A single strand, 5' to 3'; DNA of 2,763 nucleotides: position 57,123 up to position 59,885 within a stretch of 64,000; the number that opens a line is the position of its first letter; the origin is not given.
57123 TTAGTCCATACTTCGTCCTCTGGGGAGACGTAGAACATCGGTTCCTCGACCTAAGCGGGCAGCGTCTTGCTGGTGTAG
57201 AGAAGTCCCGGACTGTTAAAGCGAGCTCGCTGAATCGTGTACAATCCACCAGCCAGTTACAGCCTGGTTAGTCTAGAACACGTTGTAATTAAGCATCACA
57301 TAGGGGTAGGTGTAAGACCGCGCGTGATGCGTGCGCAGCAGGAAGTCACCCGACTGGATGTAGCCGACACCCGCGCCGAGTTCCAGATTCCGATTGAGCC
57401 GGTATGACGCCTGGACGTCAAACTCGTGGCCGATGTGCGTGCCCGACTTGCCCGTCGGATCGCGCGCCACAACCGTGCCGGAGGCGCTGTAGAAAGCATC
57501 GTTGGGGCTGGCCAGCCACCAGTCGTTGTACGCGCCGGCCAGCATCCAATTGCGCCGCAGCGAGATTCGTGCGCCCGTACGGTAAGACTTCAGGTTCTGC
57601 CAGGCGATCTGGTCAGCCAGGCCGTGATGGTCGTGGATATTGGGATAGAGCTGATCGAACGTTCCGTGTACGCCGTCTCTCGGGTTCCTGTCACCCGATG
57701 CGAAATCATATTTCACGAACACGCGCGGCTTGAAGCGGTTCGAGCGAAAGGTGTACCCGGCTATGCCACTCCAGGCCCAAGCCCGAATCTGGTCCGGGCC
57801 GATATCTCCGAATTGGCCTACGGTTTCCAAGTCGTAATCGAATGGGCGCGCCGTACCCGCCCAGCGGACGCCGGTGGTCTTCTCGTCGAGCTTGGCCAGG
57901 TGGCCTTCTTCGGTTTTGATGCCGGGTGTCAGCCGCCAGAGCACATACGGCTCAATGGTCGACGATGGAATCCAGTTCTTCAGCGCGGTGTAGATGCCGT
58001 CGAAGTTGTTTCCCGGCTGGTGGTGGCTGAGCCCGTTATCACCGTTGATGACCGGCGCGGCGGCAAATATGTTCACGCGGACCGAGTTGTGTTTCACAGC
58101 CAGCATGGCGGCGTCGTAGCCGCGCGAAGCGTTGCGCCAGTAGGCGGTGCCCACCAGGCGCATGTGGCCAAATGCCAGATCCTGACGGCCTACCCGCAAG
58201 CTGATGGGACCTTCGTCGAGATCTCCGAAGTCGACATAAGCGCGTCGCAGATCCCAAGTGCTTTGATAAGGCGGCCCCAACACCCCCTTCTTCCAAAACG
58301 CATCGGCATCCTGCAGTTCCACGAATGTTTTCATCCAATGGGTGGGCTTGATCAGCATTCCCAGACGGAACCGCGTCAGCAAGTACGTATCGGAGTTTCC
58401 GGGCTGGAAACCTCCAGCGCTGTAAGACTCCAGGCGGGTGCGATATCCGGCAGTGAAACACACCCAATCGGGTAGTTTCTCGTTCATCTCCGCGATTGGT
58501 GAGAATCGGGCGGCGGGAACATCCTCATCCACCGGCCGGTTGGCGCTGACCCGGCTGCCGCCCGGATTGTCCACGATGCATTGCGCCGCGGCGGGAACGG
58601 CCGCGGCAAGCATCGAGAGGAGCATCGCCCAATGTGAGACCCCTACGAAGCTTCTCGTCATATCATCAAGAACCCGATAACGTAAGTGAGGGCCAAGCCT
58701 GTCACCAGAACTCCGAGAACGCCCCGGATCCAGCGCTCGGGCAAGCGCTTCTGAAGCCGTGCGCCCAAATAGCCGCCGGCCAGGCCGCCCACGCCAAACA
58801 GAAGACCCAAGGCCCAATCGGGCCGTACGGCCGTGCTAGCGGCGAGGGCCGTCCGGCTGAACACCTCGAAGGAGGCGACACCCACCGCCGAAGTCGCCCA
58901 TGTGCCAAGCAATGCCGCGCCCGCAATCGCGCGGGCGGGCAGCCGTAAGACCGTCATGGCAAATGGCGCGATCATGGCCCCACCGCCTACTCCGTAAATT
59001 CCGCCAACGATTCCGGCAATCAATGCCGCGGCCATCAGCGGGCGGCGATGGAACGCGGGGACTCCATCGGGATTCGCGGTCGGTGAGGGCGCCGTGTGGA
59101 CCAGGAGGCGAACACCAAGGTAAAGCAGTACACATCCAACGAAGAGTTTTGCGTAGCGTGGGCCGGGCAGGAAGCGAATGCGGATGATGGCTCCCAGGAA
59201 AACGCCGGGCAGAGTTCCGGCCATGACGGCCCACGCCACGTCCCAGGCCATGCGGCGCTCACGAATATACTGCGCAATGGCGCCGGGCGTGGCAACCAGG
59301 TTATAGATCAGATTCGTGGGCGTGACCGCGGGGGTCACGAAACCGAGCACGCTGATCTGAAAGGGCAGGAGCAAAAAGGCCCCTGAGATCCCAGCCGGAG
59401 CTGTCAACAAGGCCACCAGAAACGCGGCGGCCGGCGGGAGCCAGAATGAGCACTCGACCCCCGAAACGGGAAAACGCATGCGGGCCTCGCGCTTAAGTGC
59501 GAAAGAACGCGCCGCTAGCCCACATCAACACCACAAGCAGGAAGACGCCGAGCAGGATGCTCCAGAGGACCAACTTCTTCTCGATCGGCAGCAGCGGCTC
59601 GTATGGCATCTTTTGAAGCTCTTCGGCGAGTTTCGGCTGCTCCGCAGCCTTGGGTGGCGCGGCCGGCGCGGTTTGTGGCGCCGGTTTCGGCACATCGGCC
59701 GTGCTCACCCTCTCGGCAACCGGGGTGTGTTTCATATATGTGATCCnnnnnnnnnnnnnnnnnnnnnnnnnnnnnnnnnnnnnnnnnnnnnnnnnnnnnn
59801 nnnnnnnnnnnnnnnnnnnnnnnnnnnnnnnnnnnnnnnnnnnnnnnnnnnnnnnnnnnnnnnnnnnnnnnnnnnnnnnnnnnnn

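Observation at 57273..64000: dsrK-J-O-P-like electron-transfer module translationally chained to two putative sulfur-oxyanion exporters, a small membrane protein and an outer-membrane barrel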

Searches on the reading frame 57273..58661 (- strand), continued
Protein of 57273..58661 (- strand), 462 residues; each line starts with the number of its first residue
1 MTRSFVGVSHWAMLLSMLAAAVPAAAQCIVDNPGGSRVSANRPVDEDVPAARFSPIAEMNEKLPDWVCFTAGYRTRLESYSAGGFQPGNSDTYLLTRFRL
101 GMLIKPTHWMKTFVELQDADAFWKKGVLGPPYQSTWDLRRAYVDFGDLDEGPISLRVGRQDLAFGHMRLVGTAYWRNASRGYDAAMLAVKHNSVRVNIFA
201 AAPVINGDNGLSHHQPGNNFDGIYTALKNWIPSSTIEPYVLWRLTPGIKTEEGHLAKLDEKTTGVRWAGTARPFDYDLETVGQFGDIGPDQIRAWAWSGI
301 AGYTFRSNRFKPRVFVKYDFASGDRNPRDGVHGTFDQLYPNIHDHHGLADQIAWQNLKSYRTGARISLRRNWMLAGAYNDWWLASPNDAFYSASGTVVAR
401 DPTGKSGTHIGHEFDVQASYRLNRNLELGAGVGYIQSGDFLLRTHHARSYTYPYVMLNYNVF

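Call 76: search_protein_families(library=ncbifam, proteins=[L167:4572-5378:+, L167:5555-6250:+, L167:6294-7055:+, L167:7028-7540:+, L167:7537-7989:+, L165:12523-13788:-, L165:13802-15184:-, L165:15233-15487:-, L165:11282-12064:-, L165:9484-9873:+], max_evalue=0.0001)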
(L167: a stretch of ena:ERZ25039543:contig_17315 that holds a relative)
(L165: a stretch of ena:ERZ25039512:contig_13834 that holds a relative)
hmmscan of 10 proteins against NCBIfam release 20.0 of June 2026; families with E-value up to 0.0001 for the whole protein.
L167:4572-5378:+ (268 aa): 0 families

L167:5555-6250:+ (231 aa): 3 families
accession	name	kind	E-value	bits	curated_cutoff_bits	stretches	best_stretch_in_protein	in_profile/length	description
NF003587.0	PRK05253.1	subfamily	1.4e-39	136.1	195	2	1-85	72-156/301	sulfate adenylyltransferase subunit CysD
TIGR02039.1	CysD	subfamily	2.3e-39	135.8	396.6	2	1-85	64-148/294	sulfate adenylyltransferase, small subunit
NF009214.0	PRK12563.1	equivalog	1.2e-37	130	413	2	1-84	87-170/317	sulfate adenylyltransferase subunit CysD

L167:6294-7055:+ (253 aa): 5 families
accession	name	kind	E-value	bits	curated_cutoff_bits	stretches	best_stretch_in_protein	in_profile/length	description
NF004035.0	PRK05506.1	subfamily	1.6e-18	66.3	715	1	2-53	13-64/632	bifunctional sulfate adenylyltransferase subunit 1/adenylylsulfate kinase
NF003478.0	PRK05124.1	equivalog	3.5e-18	65.5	590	1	2-51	16-65/475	sulfate adenylyltransferase subunit CysN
TIGR02034.1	CysN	subfamily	4.4e-13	49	336.1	1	14-51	1-38/406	sulfate adenylyltransferase, large subunit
TIGR00483.1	EF-1_alpha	equivalog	4.3e-06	25.5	540.1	1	9-53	3-47/427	translation elongation factor EF-1 subunit alpha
NF008969.0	PRK12317.1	subfamily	5.2e-06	25.3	502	1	9-53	3-47/426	elongation factor 1-alpha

L167:7028-7540:+ (170 aa): 5 families
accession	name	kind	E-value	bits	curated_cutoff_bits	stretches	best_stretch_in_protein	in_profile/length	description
NF004035.0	PRK05506.1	subfamily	1.4e-63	215.2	715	1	4-169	262-427/632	bifunctional sulfate adenylyltransferase subunit 1/adenylylsulfate kinase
NF003478.0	PRK05124.1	equivalog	1.8e-56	191.7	590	1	4-169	265-430/475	sulfate adenylyltransferase subunit CysN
TIGR02034.1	CysN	subfamily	2.4e-51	175.1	336.1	1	4-169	238-403/406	sulfate adenylyltransferase, large subunit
NF008969.0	PRK12317.1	subfamily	6.4e-14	51.4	502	1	4-168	247-414/426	elongation factor 1-alpha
TIGR00483.1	EF-1_alpha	equivalog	2.1e-09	36.4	540.1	1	4-162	248-410/427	translation elongation factor EF-1 subunit alpha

L167:7537-7989:+ (150 aa): 0 families

L165:12523-13788:- (421 aa): 3 families
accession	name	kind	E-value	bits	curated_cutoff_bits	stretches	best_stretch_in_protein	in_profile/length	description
NF003166.0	PRK04149.1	subfamily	1.9e-141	471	387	1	3-408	3-390/393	sulfate adenylyltransferase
TIGR00339.1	sopT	equivalog_domain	4.1e-108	361.6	322.95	1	7-398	1-383/383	sulfate adenylyltransferase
NF004040.0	PRK05537.1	equivalog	1.5e-74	251.5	669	1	13-400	13-389/572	bifunctional sulfate adenylyltransferase/adenylylsulfate kinase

L165:13802-15184:- (460 aa): 6 families
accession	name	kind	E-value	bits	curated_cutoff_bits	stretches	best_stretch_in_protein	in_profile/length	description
NF002204.1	PRK01077.1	equivalog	5.4e-121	404.4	254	1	1-431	5-419/420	cobyrinic acid a,c-diamide synthase CobB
TIGR00379.1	cobB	subfamily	1.8e-112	376.5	261.4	1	1-446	3-447/449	cobyrinic/hydrogenobyrinic acid a,c-diamide synthase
NF033195.1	F430_CfbB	exception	6.5e-110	368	560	1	1-441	3-448/451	Ni-sirohydrochlorin a,c-diamide synthase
NF053748.1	bifunc_CobBC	exception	4.2e-89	299.9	950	1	1-451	5-448/797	bifunctional hydrogenobyrinic acid a,c-diamide synthase/histidinol phosphate aminotransferase CobBC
NF010471.0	PRK13896.1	equivalog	8.1e-68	229.4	693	1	2-432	6-421/433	cobyrinic acid a,c-diamide synthase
NF001989.1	PRK00784.1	equivalog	9.9e-09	34.4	273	0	304-448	306-439/480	cobyric acid synthase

L165:15233-15487:- (84 aa): 0 families

L165:11282-12064:- (260 aa): 25 families
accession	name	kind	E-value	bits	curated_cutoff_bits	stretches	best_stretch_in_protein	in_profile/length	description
TIGR01469.1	cobA_cysG_Cterm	equivalog_domain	2.1e-91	305.9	185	1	5-240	1-237/238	uroporphyrinogen-III C-methyltransferase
NF004790.0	PRK06136.1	subfamily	9.1e-90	300.6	198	1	4-243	3-243/250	uroporphyrinogen-III C-methyltransferase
NF007922.1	PRK10637.1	equivalog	1.1e-86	291.6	400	1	3-238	215-450/450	siroheme synthase CysG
NF005524.0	PRK07168.1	equivalog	3.5e-60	203.9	603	1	5-244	3-242/474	uroporphyrin-III C-methyltransferase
TIGR01465.1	cobM_cbiF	equivalog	8.4e-42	143.2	259.65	1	7-239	1-229/247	precorrin-4 C(11)-methyltransferase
NF012017.0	PRK15473.1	equivalog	2.3e-36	125.4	408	1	6-236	9-235/257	cobalt-precorrin-4 methyltransferase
TIGR01467.1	cobI_cbiL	equivalog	2e-16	60.1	163.25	1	5-210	1-210/230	precorrin-2 C(20)-methyltransferase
NF004423.0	PRK05765.1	equivalog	6.9e-15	55.2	332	1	4-235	2-225/247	precorrin-3B C(17)-methyltransferase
NF004058.0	PRK05576.1-1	equivalog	1e-14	54.6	239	1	5-126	2-132/221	cobalt-factor II C(20)-methyltransferase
NF004647.0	PRK05990.1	equivalog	1.9e-14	53.7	271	1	2-36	3-37/245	precorrin-2 C(20)-methyltransferase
NF004062.0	PRK05576.1-5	equivalog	4.7e-13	49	194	1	6-187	2-180/219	cobalt-factor II C(20)-methyltransferase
TIGR01466.1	cobJ_cbiH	equivalog_domain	1.1e-12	48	246.35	1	7-235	1-222/239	precorrin-3B C(17)-methyltransferase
TIGR02467.1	CbiE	equivalog_domain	8.4e-11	41.7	92.9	1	9-217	1-192/204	precorrin-6y C5,15-methyltransferase (decarboxylating) subunit CbiE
NF004614.0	PRK05948.1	equivalog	3.4e-10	39.8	251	0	3-37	4-38/242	precorrin-2 C(20)-methyltransferase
NF004060.0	PRK05576.1-3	equivalog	3.2e-09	36.8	189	1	10-134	5-131/202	cobalt-factor II C(20)-methyltransferase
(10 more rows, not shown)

L165:9484-9873:+ (129 aa): 0 families

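Call 77: find_encoding_contigs(protein=P0168, flank=8000, max_places=1)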
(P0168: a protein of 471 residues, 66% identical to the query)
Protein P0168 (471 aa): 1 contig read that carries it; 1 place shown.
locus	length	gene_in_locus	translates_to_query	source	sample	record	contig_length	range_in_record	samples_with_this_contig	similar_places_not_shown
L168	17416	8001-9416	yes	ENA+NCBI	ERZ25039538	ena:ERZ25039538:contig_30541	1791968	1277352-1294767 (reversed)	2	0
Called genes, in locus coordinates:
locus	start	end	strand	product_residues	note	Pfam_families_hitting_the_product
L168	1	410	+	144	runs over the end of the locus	-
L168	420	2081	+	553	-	PF14691:Fer4_20, PF01262:AlaDh_PNT_C (faint), PF01266:DAO, PF01946:Thi4 (weak), PF07992:Pyr_redox_2, PF13450:NAD_binding_8, PF13738:Pyr_redox_3 (weak), PF00070:Pyr_redox (weak), +5 more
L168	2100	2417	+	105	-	PF04358:DsrC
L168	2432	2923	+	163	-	PF14361:RsbRD_N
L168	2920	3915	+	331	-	PF02665:Nitrate_red_gam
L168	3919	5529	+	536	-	PF13187:Fer4_9 (faint), PF12838:Fer4_7 (faint), PF13183:Fer4_8, PF13534:Fer4_17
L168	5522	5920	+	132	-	-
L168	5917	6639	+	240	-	PF12838:Fer4_7 (faint), PF13183:Fer4_8 (faint), PF13247:Fer4_11, PF00037:Fer4 (weak), PF12837:Fer4_6 (weak), PF13237:Fer4_10 (weak), PF13187:Fer4_9 (weak), PF13247:Fer4_11 (weak)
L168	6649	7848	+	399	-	PF03916:NrfD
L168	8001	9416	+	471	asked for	PF13372:Alginate_exp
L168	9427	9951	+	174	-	-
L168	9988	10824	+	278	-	PF01925:TauE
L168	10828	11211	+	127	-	PF07843:DUF1634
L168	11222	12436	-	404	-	PF00144:Beta-lactamase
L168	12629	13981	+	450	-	PF01738:DLH (faint), PF02129:Peptidase_S15, PF20434:BD-FAE (weak), PF00561:Abhydrolase_1 (weak), PF12697:Abhydrolase_6, PF00326:Peptidase_S9 (faint), PF12146:Hydrolase_4, PF08840:BAAT_C (weak)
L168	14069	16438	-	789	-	PF13802:Gal_mutarotas_2, PF01055:Glyco_hydro_31_2nd, PF21365:Glyco_hydro_31_3rd, PF17137:DUF5110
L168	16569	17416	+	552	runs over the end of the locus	PF18120:DUF5597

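Call 78: find_encoding_contigs(protein=P0197, flank=8000, max_places=1)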
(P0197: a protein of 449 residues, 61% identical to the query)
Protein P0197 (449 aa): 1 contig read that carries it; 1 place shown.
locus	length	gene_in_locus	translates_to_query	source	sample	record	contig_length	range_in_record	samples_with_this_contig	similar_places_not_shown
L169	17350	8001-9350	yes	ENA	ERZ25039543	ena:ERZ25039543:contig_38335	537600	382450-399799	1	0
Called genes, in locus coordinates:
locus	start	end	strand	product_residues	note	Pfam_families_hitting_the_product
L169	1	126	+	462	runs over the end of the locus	PF00535:Glycos_transf_2, PF13641:Glyco_tranf_2_3 (weak), PF13489:Methyltransf_23, PF13847:Methyltransf_31 (weak), PF08241:Methyltransf_11, PF08242:Methyltransf_12, PF13649:Methyltransf_25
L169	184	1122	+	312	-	PF01261:AP_endonuc_2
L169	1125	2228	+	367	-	PF04015:DUF362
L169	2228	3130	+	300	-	-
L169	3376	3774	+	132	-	-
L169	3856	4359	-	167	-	PF01244:Peptidase_M19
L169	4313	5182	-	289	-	PF01244:Peptidase_M19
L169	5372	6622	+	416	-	-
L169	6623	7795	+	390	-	-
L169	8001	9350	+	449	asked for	PF13372:Alginate_exp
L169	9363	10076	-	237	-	PF00300:His_Phos_1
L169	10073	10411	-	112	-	-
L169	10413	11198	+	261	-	-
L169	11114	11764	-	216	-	PF04199:Cyclase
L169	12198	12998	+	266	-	PF00092:VWA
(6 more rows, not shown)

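Call 79: find_encoding_contigs(protein=P0237, flank=8000, max_places=1)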
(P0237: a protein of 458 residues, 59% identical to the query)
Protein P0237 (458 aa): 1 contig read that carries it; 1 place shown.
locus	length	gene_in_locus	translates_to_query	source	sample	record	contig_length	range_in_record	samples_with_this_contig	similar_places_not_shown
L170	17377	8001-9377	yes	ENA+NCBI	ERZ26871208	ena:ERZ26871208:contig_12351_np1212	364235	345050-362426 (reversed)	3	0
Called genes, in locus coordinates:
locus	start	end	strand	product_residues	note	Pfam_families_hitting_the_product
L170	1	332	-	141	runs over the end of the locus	-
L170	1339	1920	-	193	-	PF02770:Acyl-CoA_dh_M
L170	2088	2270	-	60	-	PF02771:Acyl-CoA_dh_N (weak)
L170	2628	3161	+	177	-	PF01872:RibD_C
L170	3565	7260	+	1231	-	PF13620:CarboxypepD_reg, PF13715:CarbopepD_reg_2 (faint), PF25183:OMP_b-brl_4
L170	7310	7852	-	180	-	PF04191:PEMT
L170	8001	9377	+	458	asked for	PF13372:Alginate_exp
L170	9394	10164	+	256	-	PF09825:BPL_N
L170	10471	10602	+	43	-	-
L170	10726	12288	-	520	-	PF09286:Pro-kuma_activ, PF00082:Peptidase_S8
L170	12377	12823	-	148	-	-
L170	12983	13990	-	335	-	PF00044:Gp_dh_N, PF02800:Gp_dh_C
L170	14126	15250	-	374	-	PF00072:Response_reg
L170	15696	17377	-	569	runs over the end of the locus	PF07969:Amidohydro_3, PF01979:Amidohydro_1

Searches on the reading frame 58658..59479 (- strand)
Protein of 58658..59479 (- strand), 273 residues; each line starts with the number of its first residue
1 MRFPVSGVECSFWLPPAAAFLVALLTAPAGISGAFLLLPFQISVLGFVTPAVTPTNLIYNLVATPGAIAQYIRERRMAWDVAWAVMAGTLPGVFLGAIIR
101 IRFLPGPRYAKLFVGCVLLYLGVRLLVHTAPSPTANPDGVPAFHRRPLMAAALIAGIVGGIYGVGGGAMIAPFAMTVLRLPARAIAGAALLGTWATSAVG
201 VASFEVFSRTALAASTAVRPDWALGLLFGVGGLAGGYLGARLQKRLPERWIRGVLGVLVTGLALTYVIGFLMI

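Call 4: search_protein_families(library=pfam, proteins=[window:58658-59479:-], max_evalue=0.01)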
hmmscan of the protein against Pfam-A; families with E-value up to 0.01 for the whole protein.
window:58658-59479:- (273 aa): 1 family
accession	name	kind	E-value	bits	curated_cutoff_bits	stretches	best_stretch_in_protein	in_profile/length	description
PF01925.25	TauE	-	2.6e-36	125.9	32.6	1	17-264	3-235/237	Sulfite exporter TauE/SafE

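Call 5: search_protein_families(library=ncbifam, proteins=[window:58658-59479:-], max_evalue=0.01)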
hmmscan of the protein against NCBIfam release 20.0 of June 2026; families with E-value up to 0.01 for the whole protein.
window:58658-59479:- (273 aa): 1 family
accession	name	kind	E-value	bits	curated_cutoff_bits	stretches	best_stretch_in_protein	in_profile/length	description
NF040961.1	MamO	equivalog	9.7e-05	20.9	800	1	153-264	536-645/648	magnetosome protein MamO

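Call 43: search_solved_structures(query=window:58658-59479:-, max_evalue=1)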
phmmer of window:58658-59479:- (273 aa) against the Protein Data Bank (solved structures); distinct sequences matched with E-value up to 1: 1.
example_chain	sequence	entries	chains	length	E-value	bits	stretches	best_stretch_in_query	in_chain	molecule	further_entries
1k85_A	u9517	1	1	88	0.45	13.1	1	170-216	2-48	CHITINASE A1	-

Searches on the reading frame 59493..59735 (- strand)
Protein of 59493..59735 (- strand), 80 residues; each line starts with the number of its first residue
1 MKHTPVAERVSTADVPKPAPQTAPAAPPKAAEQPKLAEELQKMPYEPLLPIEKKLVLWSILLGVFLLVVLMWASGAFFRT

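Call 4: search_protein_families(library=pfam, proteins=[window:59493-59735:-], max_evalue=0.01)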
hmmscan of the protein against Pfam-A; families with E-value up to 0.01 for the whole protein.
window:59493-59735:- (80 aa): 0 families

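Call 5: search_protein_families(library=ncbifam, proteins=[window:59493-59735:-], max_evalue=0.01)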
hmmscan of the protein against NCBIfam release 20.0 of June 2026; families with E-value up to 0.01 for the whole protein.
window:59493-59735:- (80 aa): 0 families
